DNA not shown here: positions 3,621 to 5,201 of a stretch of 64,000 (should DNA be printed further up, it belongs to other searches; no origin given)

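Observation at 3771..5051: Fusion protein with a HEPN-like (Swt1-type) helical N-domain and a regulator-associated C-terminal domain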

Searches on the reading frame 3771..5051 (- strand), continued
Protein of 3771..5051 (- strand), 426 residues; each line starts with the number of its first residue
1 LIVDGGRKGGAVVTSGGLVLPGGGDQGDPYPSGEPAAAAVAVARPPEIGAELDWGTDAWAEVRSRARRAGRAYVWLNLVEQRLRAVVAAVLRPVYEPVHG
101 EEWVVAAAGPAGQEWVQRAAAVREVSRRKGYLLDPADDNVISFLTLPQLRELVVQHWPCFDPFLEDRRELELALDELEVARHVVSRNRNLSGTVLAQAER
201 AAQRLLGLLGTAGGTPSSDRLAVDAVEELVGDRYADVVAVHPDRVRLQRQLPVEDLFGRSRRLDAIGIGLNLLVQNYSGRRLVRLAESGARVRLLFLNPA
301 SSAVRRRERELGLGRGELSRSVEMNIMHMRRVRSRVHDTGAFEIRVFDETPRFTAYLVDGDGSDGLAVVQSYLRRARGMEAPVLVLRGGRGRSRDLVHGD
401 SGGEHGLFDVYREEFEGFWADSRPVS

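Call 43: find_encoding_contigs(protein=P0137, flank=6000, max_places=2)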
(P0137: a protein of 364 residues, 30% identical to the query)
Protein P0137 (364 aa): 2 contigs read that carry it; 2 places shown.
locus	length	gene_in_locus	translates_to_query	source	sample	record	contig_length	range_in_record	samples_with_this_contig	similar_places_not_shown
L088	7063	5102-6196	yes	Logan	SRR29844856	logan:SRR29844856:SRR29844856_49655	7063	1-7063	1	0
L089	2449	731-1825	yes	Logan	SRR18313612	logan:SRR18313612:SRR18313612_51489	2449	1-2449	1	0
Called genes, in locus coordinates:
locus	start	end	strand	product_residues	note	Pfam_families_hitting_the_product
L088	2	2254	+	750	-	?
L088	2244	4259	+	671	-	-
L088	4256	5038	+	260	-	PF13391:HNH_2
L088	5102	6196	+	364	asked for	PF18725:HEPN_SAV2148, PF19319:DUF5919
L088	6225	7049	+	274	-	PF00459:Inositol_P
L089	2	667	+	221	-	?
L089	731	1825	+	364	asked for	PF18725:HEPN_SAV2148, PF19319:DUF5919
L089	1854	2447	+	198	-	?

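Call 46: search_protein_families(library=pfam, proteins=[L085:7481-8194:+, L082:6228-7034:+, L081:9227-10027:+, L088:6225-7049:+, L085:3839-4570:+], max_evalue=0.01)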
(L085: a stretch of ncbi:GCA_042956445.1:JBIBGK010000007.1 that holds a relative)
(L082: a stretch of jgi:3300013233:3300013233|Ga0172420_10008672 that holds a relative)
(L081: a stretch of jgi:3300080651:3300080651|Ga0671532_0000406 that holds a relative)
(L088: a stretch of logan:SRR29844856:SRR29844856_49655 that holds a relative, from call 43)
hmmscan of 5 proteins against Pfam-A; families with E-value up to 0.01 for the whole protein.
L085:7481-8194:+ (237 aa): 1 family
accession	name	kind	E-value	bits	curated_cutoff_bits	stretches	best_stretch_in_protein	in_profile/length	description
PF00929.31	RNase_T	-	8.6e-20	72.4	24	1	9-178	1-163/164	Exonuclease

L082:6228-7034:+ (268 aa): 1 family
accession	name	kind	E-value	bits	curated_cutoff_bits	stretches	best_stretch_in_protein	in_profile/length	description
PF00459.30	Inositol_P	-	4.6e-59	200.6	27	1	9-258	9-263/271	Inositol monophosphatase family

L081:9227-10027:+ (266 aa): 1 family
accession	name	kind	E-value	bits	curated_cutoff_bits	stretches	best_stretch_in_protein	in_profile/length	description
PF00459.30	Inositol_P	-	2.4e-55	188.3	27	1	15-265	13-266/271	Inositol monophosphatase family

L088:6225-7049:+ (274 aa): 1 family
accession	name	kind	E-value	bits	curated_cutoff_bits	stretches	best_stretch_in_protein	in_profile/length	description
PF00459.30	Inositol_P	-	1e-44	153.5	27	1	13-264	15-267/271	Inositol monophosphatase family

L085:3839-4570:+ (243 aa): 0 families

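Call 47: search_protein_families(library=ncbifam, proteins=[L085:7481-8194:+, L082:6228-7034:+, L081:9227-10027:+, L088:6225-7049:+], max_evalue=0.00001)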
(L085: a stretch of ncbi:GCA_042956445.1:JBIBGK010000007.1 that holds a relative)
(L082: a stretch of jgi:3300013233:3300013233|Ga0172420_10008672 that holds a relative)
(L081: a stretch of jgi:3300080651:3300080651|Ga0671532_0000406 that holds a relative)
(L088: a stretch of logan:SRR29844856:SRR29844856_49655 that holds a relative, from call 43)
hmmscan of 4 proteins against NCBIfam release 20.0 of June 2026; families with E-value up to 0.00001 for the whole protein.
L085:7481-8194:+ (237 aa): 20 families
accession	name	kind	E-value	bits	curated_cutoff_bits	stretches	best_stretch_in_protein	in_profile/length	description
NF005927.0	PRK07942.1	subfamily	9.8e-92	306.8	186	1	1-235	2-229/232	DNA polymerase III subunit epsilon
NF005907.0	PRK07883.1-5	equivalog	7e-20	70.9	454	1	7-209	29-218/584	DEDD exonuclease domain-containing protein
NF005906.0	PRK07883.1-4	equivalog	1.5e-17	63.1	495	1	8-205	8-191/563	DEDD exonuclease domain-containing protein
NF005905.0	PRK07883.1-3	equivalog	4e-17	62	508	1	7-209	25-214/581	DEDD exonuclease domain-containing protein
NF004964.0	PRK06310.1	equivalog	5.9e-17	61.9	236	1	7-187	8-175/250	DNA polymerase III subunit epsilon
NF004963.0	PRK06309.1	equivalog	7.1e-17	61.8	245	1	6-183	2-163/232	DNA polymerase III subunit epsilon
NF001688.0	PRK00448.1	equivalog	7.7e-17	60.2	873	1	6-200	423-602/1445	PolC-type DNA polymerase III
NF004719.0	PRK06063.1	equivalog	2.9e-16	59.3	389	1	10-197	20-192/331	DEDDh family exonuclease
TIGR01405.1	polC_Gram_pos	equivalog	1.4e-14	52.8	1043.45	1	7-198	190-366/1211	DNA polymerase III subunit alpha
TIGR01406.1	dnaQ_proteo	equivalog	1.4e-13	51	222.7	1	9-183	3-169/231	DNA polymerase III subunit epsilon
NF006601.0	PRK09145.1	equivalog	2.1e-13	50.2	189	1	6-186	29-201/207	3'-5' exonuclease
TIGR00573.1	dnaq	subfamily_domain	7.3e-13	48.5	71.5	1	6-181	7-172/217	exonuclease, DNA polymerase III, epsilon subunit family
NF004316.1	PRK05711.1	equivalog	8.3e-13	48.5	196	1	9-173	4-156/234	DNA polymerase III subunit epsilon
TIGR01407.1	dinG_rel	hypoth_equivalog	3.2e-12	45.5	547.7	1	9-219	3-198/889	putative DnaQ family exonuclease/DinG family helicase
NF005981.0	PRK08074.1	equivalog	1.8e-11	42.8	789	1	8-201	5-184/931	ATP-dependent DNA helicase DinG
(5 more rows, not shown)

L082:6228-7034:+ (268 aa): 7 families
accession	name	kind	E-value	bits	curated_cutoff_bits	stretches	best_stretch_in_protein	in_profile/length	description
TIGR02067.1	his_9_HisN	equivalog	1e-47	162.7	275.15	1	12-261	4-251/252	histidinol-phosphatase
NF009321.0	PRK12676.1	equivalog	6.7e-40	136.8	264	1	39-242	41-237/264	bifunctional fructose-bisphosphatase/inositol-phosphate phosphatase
NF008027.1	PRK10757.1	equivalog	5.9e-35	120.5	332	1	30-263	28-259/267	inositol-1-monophosphatase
TIGR01331.1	bisphos_cysQ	equivalog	2.6e-25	89.5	228.8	1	29-240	25-233/250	3'(2'),5'-bisphosphate nucleotidase CysQ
NF010678.0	PRK14076.1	equivalog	2.4e-20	73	493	1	44-238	44-255/570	bifunctional NADP phosphatase/NAD kinase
TIGR01330.1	bisphos_HAL2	equivalog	1e-14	54.2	267.05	1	80-128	135-182/359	3'(2'),5'-bisphosphate nucleotidase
NF008182.0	PRK10931.1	equivalog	3.3e-13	49.3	379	1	36-237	31-226/246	3'(2'),5'-bisphosphate nucleotidase CysQ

L081:9227-10027:+ (266 aa): 7 families
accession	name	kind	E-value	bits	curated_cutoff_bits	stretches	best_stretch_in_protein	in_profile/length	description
TIGR02067.1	his_9_HisN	equivalog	5.8e-45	153.7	275.15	1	9-266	3-252/252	histidinol-phosphatase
NF008027.1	PRK10757.1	equivalog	2.1e-33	115.4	332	1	28-263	26-255/267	inositol-1-monophosphatase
NF009321.0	PRK12676.1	equivalog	3.1e-32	111.7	264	1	44-265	44-262/264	bifunctional fructose-bisphosphatase/inositol-phosphate phosphatase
TIGR01331.1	bisphos_cysQ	equivalog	1.7e-25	90.1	228.8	1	29-247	22-238/250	3'(2'),5'-bisphosphate nucleotidase CysQ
NF010678.0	PRK14076.1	equivalog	2.6e-19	69.5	493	1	47-265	45-283/570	bifunctional NADP phosphatase/NAD kinase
NF008182.0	PRK10931.1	equivalog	6.7e-16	58.1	379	1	30-250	25-237/246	3'(2'),5'-bisphosphate nucleotidase CysQ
TIGR01330.1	bisphos_HAL2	equivalog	1.9e-14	53.3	267.05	1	81-246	134-325/359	3'(2'),5'-bisphosphate nucleotidase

L088:6225-7049:+ (274 aa): 7 families
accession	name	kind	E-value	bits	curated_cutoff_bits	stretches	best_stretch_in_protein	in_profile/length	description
TIGR02067.1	his_9_HisN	equivalog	4.2e-36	124.7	275.15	1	23-263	14-251/252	histidinol-phosphatase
NF008027.1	PRK10757.1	equivalog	2.9e-35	121.5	332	1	37-266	33-260/267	inositol-1-monophosphatase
NF009321.0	PRK12676.1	equivalog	3.6e-34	118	264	1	39-255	39-254/264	bifunctional fructose-bisphosphatase/inositol-phosphate phosphatase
TIGR01331.1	bisphos_cysQ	equivalog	8.8e-20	71.4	228.8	1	34-241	25-232/250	3'(2'),5'-bisphosphate nucleotidase CysQ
NF010678.0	PRK14076.1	equivalog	1.4e-13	50.6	493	1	181-250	192-270/570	bifunctional NADP phosphatase/NAD kinase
TIGR01330.1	bisphos_HAL2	equivalog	1.6e-11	43.6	267.05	0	83-131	136-183/359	3'(2'),5'-bisphosphate nucleotidase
NF008182.0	PRK10931.1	equivalog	3.5e-09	36.1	379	1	40-241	33-228/246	3'(2'),5'-bisphosphate nucleotidase CysQ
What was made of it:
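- The gene matches NF005927 above its cut-off (call 47).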

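Call 48: predict_structure(alignment_id=A4)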
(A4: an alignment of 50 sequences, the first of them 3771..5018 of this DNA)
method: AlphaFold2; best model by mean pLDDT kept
length: 415 residues; sequences in the alignment: 50
mean_pLDDT: 83.9   pTM: 0.62
mean pLDDT of the five models: 83.9, 83.3, 83.2, 82.5, 81.7
residues with pLDDT >= 90: 243; 70-90: 92; 50-70: 38; < 50: 42
segments of 3 or more residues with pLDDT < 50: 1-16, 201-213, 384-390
pLDDT, mean of each block of 10 residues (from residue 1): 40 46 54 69 85 88 91 93 96 96 94 84 75 95 97 92 96 92 91 85 40 49 77 90 91 96 93 96 98 94 96 97 95 96 93 90 86 83 47 78 96 92
secondary structure, 60 per line:
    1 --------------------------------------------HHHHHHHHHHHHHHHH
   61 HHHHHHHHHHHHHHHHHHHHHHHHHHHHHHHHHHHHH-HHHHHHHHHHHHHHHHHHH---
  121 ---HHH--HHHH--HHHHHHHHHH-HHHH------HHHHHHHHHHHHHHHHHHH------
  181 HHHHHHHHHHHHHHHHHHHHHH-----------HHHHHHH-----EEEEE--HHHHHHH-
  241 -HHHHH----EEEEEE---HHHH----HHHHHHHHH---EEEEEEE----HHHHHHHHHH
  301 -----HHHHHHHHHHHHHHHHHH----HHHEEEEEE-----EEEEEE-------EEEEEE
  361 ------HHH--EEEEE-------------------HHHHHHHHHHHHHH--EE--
elements in order: H45-97 H99-117 H129-132 H135-144 H146-149 H156-174 H181-202 H214-220 E226-230 H233-239 H242-246 E251-256 H260-263 H268-276 E280-286 H291-300 H306-323 E331-336 E342-347 E355-360 E372-376 H396-409
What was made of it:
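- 4296..4940 (-): HEPN domain, SAV2148 / Swt1-like type (ORF aa 38-252). It is all-helical in the model. The AF2 model has helices 45-202 in 415-aa numbering (call 48).
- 3975..3998 (-): Remnant of the PLD HxKxxxxD motif: R352-F-T354-A-Y-L-V-D359 in ORF numbering. It has the same spacing, with His replaced by Arg and Lys by Thr (Asn in other DUF5919 proteins). Equating it with HKD is my inference from spacing and from its position at the start of strand 342-347 in the model (call 48).
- On HEPN superfamily: The model is helical over residues 45-202 at pLDDT of about 85-97 (call 48).
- The model has pLDDT 83.9 (call 48).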

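Call 52: fold_search(model_id=the predicted structure, library=pdb)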
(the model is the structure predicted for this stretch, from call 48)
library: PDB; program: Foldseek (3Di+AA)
matches with E <= 10: 264; with E <= 0.001: 1
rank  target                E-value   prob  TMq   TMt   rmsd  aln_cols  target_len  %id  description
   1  7clg_B                9.9e-04  1.00  0.25  0.14   5.6       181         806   15  Crystal structure of the ATP-dependent restriction endonuclease SauUSI (released 2021-01-20)
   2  5qhm                  1.9e-03  1.00  0.23  0.53   5.2       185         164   12  PanDDA analysis group deposition of models with modelled events (e.g. bound ligands) -- Crystal Structure of human FAM83 (released 2018-12-19)
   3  7clg_A                4.6e-03  1.00  0.23  0.12   6.2       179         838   13  Crystal structure of the ATP-dependent restriction endonuclease SauUSI (released 2021-01-20)
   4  9fhs                  7.4e-03  0.99  0.27  0.30  10.7       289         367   10  Structure of the F13 protein of Vaccinia virus (F432 crystal form) (released 2025-03-12)
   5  9qqv                  1.3e-02  1.00  0.26  0.30   6.0       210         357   10  Structure of the F13 protein of Vaccinia virus in complex with G243-1720 (released 2025-12-24)
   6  9fhk_A                1.5e-02  1.00  0.24  0.28   6.2       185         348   11  Structure of the F13 protein of Vaccinia virus (P21 crystal form) (released 2025-03-12)
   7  7jrb                  2.3e-02  0.99  0.21  0.18   6.4       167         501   14  Phospholipase D engineered mutant (released 2021-04-28)
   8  2c1l_A                2.4e-02  0.99  0.25  0.28   6.1       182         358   10  Structure of the BfiI restriction endonuclease (released 2005-10-07)
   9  8yr5_J                2.8e-02  0.97  0.28  0.27  10.4       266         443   15  Crystal structure of E. coli phosphatidylserine synthase in apo state (released 2024-11-20)
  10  9fhk_B                2.9e-02  1.00  0.24  0.28   5.9       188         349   11  Structure of the F13 protein of Vaccinia virus (P21 crystal form) (released 2025-03-12)
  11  8yr5_A                3.5e-02  0.97  0.28  0.27  10.8       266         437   15  Crystal structure of E. coli phosphatidylserine synthase in apo state (released 2024-11-20)
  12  8yr5_E                3.6e-02  0.97  0.28  0.26  10.7       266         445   15  Crystal structure of E. coli phosphatidylserine synthase in apo state (released 2024-11-20)
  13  8yr5_B                3.8e-02  0.96  0.28  0.27  10.7       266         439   15  Crystal structure of E. coli phosphatidylserine synthase in apo state (released 2024-11-20)
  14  8ctp                  3.8e-02  0.87  0.19  0.17   8.8       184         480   12  Crystal structure of engineered phospholipase D mutant superPLD 2-23 (released 2023-04-26)
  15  3hsi_C                4.1e-02  0.99  0.26  0.24   6.3       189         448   14  Crystal structure of phosphatidylserine synthase Haemophilus influenzae Rd KW20 (released 2009-06-30)
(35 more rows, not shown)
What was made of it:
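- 3774..4379 (-): PLD-fold C-terminal domain. It comprises Pfam DUF5919 (ORF aa 263-426, bases 3774-4265) plus about 40 conserved residues upstream that form the first strand and helix. Foldseek top hits are all PLD superfamily (call 52).
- On Phospholipase D superfamily: Foldseek top hits are all PLD superfamily with probability about 1.0 (call 52).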

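Call 59: find_encoding_contigs(protein=P0141, flank=4000, max_places=3)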
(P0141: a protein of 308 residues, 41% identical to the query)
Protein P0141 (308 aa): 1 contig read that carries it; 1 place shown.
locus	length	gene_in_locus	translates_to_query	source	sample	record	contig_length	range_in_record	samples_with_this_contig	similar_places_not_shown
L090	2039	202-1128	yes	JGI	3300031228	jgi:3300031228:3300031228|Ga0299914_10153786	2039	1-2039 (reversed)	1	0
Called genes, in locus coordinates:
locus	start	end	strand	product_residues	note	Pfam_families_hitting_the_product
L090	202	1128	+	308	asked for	PF13560:HTH_31, PF19319:DUF5919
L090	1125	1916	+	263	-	PF00459:Inositol_P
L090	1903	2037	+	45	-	?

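Call 60: find_encoding_contigs(protein=P0168, flank=6000, max_places=2)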
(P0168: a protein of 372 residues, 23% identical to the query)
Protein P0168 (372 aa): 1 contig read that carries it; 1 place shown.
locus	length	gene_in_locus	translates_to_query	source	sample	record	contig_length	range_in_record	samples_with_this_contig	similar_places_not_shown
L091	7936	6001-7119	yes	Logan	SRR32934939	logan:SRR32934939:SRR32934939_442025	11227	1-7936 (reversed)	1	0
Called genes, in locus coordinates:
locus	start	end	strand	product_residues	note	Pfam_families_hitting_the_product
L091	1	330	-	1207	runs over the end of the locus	?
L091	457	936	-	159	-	-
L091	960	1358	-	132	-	-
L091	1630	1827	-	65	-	-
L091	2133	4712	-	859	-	PF08239:SH3_3 (weak)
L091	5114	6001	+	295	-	PF00892:EamA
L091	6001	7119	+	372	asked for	PF19319:DUF5919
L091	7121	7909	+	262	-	PF00459:Inositol_P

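Call 63: find_related_loci(query=A6, collection=metagenome_contigs, flank=4000)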
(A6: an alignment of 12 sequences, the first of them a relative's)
Query A6 (308 aa) in metagenome_contigs; peptide patterns used: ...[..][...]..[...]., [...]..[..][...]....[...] (x = any residue, [..] = any of these).
283 stretches matched a pattern; 208 encode a relative of the query (tblastn E <= 1e-3); the best 80 are kept; 80 distinct loci.
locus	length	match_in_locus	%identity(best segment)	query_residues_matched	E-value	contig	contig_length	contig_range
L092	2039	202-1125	100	1-308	0e+0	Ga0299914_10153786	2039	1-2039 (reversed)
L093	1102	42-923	56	8-304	3e-113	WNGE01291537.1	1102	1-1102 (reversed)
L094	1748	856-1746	55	8-303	1e-107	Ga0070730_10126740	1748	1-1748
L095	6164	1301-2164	52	10-302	2e-93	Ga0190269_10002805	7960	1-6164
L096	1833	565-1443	52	13-302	6e-96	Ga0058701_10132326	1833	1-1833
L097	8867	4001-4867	50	8-308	9e-91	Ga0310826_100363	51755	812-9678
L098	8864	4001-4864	50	12-303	1e-90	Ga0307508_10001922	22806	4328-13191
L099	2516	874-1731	50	13-304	1e-90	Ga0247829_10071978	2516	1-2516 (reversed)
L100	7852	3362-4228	49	8-308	1e-87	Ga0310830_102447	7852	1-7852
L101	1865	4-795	48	40-308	4e-80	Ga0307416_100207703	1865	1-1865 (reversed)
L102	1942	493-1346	56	13-306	3e-87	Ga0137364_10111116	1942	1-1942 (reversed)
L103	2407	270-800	58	129-304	3e-68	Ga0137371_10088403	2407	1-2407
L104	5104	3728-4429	48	52-303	4e-67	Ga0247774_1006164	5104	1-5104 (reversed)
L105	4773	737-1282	61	128-308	1e-66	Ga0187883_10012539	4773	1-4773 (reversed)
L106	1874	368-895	60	128-302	1e-68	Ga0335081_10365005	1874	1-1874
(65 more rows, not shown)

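Call 65: find_encoding_contigs(protein=P0121, flank=6000, max_places=2)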
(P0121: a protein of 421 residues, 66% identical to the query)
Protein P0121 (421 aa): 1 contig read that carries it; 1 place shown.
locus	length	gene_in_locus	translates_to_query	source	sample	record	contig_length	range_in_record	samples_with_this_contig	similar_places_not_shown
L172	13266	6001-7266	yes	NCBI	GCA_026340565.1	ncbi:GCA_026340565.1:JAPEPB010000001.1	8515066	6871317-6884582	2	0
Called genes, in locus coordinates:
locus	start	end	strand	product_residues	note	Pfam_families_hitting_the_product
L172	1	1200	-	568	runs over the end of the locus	PF00128:Alpha-amylase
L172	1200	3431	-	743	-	PF00128:Alpha-amylase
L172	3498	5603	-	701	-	PF02922:CBM_48, PF00128:Alpha-amylase (weak), PF21331:Isoamylase_C (weak)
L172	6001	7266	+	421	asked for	PF18725:HEPN_SAV2148, PF19319:DUF5919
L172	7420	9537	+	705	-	PF03239:FTR1, PF09375:Peptidase_M75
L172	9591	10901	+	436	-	PF04261:Dyp_perox_N, PF20628:Dyp_perox_C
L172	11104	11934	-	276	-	-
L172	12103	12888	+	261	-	PF00929:RNase_T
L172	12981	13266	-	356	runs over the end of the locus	PF00724:Oxidored_FMN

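Call 66: find_encoding_contigs(protein=P0123, flank=6000, max_places=2)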
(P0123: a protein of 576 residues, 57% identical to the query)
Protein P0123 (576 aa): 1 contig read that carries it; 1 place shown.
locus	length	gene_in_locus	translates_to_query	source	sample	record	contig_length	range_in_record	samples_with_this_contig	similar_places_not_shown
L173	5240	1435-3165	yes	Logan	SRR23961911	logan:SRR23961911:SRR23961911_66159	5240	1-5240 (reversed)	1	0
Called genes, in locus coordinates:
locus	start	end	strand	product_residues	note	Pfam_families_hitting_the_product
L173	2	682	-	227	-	?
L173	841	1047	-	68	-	-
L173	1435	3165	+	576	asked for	PF18725:HEPN_SAV2148, PF19319:DUF5919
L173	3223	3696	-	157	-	PF00486:Trans_reg_C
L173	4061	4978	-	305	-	PF01636:APH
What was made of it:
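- In L173 it is absent (calls 65, 66).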
